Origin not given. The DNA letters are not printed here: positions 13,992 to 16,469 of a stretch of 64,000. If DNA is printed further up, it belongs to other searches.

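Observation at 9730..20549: Type III R-M embedded in a five-gene, translationally coupled RmuC-SNF2-OLD-Mod-Res operon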

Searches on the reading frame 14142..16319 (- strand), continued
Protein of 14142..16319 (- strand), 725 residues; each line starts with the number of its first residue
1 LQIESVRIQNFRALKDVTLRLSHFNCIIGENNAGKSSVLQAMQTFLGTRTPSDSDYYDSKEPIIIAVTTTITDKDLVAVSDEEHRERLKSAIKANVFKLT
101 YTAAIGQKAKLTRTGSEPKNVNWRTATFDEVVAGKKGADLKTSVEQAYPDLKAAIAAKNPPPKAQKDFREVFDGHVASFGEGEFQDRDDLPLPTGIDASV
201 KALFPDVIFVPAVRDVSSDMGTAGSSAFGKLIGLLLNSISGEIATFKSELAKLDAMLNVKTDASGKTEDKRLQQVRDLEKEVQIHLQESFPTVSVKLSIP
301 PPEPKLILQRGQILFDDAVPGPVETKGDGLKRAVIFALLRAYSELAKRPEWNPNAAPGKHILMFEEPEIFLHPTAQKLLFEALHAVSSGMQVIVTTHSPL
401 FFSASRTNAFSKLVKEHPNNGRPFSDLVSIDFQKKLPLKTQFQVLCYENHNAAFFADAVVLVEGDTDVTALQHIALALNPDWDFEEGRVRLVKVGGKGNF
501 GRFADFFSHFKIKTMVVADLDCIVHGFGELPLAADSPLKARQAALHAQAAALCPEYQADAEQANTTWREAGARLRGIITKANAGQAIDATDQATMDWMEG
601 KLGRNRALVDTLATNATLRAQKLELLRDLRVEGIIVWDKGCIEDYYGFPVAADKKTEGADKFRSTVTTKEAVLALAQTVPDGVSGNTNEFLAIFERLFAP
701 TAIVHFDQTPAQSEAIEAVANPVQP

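Call 115: search_solved_structures(query=window:14142-16319:-, max_evalue=0.00001)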
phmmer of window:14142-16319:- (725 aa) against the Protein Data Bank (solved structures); distinct sequences matched with E-value up to 0.00001: 7.
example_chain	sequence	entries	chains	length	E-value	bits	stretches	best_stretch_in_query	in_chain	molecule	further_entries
6p74_A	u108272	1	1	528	9.9e-15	57.2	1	326-520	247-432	Putative ATP-dependent endonuclease of the OLD family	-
8ee4_A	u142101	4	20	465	1.1e-09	40.5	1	322-425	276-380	PtuA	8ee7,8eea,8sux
8wy4_A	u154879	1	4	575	2.7e-07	32.6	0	325-503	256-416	Endonuclease GajA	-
8jq9_B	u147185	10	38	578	2.8e-07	32.6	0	325-503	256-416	Endonuclease GajA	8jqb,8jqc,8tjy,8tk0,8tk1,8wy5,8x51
8j4t_A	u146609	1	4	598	3.1e-07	32.4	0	325-503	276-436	Endonuclease GajA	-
8sm3_A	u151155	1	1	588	5e-07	31.7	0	325-503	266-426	Endonuclease GajA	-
8u7i_A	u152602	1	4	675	7.8e-07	31.1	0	325-503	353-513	Endonuclease GajA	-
